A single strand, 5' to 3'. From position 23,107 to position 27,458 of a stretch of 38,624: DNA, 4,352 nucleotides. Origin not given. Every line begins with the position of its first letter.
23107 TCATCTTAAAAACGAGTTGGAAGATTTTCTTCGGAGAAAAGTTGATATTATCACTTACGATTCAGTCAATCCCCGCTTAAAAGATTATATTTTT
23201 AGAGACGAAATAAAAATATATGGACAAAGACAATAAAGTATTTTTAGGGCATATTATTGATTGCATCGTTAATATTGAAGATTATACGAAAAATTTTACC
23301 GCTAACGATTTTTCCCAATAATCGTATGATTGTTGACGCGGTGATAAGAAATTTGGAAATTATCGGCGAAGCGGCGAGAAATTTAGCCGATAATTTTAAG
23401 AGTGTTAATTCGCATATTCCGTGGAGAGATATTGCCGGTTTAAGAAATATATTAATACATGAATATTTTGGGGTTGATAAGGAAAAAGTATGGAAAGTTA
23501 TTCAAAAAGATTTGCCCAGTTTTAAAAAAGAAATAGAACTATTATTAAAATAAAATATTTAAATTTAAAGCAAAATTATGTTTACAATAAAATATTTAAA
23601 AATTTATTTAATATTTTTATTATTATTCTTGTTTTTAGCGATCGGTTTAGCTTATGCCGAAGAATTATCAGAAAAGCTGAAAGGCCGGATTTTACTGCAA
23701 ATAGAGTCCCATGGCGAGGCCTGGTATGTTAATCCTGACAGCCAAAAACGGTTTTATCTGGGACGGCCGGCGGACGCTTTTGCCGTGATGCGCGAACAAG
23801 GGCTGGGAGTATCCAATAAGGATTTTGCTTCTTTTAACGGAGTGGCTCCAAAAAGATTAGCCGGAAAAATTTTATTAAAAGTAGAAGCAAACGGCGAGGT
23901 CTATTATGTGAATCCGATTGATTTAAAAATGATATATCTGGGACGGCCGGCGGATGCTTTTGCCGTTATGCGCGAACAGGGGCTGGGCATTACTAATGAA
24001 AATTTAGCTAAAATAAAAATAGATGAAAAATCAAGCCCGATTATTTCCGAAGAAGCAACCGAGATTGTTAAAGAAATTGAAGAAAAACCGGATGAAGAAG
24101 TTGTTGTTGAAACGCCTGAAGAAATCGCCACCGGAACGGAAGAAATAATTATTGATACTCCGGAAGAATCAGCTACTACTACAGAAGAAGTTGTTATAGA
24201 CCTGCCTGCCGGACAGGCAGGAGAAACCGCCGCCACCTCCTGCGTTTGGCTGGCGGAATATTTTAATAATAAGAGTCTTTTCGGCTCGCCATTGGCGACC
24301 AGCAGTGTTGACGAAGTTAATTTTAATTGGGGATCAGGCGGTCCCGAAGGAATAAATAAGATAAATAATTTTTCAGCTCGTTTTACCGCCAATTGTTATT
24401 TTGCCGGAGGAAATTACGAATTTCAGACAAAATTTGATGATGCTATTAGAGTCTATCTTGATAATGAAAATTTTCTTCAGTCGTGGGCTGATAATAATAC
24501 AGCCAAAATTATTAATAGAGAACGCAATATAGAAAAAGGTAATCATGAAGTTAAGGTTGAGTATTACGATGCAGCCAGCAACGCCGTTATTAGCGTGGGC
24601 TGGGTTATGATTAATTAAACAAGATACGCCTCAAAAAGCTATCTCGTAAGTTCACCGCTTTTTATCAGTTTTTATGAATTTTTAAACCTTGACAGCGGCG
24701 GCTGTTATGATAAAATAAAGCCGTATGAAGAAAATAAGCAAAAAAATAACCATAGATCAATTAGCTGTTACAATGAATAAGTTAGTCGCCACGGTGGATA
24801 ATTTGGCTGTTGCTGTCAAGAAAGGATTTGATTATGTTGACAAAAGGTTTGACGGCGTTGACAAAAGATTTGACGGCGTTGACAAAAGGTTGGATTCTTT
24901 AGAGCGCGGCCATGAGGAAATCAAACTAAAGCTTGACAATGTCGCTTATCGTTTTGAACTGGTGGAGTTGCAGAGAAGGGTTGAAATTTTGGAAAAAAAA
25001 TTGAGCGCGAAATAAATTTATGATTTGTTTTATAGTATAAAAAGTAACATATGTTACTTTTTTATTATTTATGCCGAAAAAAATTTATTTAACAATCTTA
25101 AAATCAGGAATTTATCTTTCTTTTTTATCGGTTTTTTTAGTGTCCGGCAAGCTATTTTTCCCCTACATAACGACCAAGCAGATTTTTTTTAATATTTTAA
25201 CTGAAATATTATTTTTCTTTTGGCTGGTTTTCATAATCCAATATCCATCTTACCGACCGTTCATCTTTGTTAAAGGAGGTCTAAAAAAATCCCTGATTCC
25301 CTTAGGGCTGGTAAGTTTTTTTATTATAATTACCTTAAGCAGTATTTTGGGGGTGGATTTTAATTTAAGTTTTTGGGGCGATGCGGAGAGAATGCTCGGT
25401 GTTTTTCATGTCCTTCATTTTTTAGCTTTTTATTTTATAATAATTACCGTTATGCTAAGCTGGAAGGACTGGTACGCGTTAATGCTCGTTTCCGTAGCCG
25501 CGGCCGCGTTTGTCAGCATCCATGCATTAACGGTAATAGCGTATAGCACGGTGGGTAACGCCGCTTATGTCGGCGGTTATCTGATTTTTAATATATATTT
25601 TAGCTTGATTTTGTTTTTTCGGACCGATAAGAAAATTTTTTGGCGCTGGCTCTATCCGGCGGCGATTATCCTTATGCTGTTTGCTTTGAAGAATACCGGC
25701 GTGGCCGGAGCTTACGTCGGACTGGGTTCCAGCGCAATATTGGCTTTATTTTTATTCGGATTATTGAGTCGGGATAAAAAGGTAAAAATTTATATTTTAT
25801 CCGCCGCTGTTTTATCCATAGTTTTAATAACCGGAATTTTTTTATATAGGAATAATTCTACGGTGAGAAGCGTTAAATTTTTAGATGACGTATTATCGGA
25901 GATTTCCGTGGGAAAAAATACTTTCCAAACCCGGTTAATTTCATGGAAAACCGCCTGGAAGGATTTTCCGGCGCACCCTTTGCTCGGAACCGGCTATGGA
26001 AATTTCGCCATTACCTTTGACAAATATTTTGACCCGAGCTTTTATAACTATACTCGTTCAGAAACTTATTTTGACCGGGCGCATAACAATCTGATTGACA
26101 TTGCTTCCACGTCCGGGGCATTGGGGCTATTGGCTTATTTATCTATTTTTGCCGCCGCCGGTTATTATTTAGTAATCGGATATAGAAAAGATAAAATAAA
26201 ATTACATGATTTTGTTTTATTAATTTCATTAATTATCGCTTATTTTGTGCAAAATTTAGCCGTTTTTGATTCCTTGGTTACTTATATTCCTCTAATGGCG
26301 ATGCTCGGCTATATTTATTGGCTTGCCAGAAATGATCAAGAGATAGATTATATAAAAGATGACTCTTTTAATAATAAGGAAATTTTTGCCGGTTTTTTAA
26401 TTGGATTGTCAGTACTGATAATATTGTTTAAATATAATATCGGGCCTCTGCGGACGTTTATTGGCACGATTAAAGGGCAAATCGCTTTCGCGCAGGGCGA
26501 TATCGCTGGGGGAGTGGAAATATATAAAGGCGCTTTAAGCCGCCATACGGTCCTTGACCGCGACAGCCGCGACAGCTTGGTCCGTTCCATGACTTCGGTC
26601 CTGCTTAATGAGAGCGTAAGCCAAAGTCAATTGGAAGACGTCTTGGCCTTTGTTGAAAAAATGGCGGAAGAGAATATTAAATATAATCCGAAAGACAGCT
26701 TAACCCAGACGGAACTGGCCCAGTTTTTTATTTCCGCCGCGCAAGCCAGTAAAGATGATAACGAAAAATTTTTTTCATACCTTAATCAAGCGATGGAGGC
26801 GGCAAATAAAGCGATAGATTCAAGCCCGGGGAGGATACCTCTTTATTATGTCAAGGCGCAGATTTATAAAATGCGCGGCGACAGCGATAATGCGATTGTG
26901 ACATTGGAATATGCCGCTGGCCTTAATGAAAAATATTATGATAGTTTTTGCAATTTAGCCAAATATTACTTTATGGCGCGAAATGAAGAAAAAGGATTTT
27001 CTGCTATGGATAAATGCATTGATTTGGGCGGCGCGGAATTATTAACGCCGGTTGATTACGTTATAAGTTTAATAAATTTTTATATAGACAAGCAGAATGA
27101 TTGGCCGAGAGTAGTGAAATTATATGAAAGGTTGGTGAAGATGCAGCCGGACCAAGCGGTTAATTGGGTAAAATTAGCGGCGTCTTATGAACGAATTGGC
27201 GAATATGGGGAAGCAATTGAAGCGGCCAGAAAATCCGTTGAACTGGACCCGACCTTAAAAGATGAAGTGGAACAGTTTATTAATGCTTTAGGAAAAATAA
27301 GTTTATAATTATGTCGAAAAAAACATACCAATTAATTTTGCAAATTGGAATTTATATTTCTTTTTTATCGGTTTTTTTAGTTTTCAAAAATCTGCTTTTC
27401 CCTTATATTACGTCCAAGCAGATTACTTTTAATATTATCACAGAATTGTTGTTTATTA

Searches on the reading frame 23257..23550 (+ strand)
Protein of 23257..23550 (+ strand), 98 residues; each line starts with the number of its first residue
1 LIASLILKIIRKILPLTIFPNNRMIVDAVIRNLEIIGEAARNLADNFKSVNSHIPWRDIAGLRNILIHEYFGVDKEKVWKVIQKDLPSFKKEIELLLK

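Call 64: list_cluster_members(proteins=[window:23257-23550:+, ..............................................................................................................])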
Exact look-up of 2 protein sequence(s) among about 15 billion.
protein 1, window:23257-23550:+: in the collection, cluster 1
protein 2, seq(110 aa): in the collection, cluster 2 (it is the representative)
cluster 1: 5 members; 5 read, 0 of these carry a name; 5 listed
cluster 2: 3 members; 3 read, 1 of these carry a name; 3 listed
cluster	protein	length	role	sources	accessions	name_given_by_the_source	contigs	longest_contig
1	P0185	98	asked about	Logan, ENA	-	-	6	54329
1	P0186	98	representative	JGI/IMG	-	-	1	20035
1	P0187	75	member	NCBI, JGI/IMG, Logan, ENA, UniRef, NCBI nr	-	-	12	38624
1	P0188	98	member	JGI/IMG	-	-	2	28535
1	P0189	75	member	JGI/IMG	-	-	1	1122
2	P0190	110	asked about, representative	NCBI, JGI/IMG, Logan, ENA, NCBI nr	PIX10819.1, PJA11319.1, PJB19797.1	hypothetical protein CO115_02210 [Candidatus Falkowbacteria bacterium ... | MAG: hypothetical protein COZ73_04565 [Candidatus Falkowbacteria bacterium ...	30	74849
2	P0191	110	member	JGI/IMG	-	-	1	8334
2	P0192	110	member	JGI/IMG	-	-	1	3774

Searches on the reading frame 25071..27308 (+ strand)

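Call 62: search_protein_families(library=pfam, max_evalue=0.0001, proteins=[window:25071-27308:+])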
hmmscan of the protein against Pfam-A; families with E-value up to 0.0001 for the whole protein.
window:25071-27308:+ (745 aa): 10 families
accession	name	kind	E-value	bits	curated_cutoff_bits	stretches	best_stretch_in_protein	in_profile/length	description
PF04932.20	Wzy_C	-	7.4e-18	65.2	31.7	1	197-357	1-149/149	O-Antigen ligase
PF13431.12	TPR_17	-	2.6e-10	40.2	24.4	0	684-717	1-34/34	Tetratricopeptide repeat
PF07719.23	TPR_2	-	1.1e-08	34.9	27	0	699-728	4-33/34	Tetratricopeptide repeat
PF12569.14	NatA_aux_su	-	1.4e-08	34.6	33.3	1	551-642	195-279/515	N-terminal acetyltransferase A, auxiliary subunit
PF13428.12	TPR_14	-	3.7e-08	33.7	23.5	0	698-728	3-33/44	Tetratricopeptide repeat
PF13181.12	TPR_8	-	1.7e-07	31.3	25.7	0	699-728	4-33/34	Tetratricopeptide repeat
PF13424.12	TPR_12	-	2.8e-07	31.1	30.1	0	693-725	42-74/77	Tetratricopeptide repeat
PF00515.34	TPR_1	-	1.8e-06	27.9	27.8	0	699-728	4-33/34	Tetratricopeptide repeat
PF13432.12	TPR_16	-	9.9e-06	26.3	32.7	0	674-728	9-63/65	Tetratricopeptide repeat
PF14559.12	TPR_19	-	4.6e-05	24.1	25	0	572-613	8-49/68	Tetratricopeptide repeat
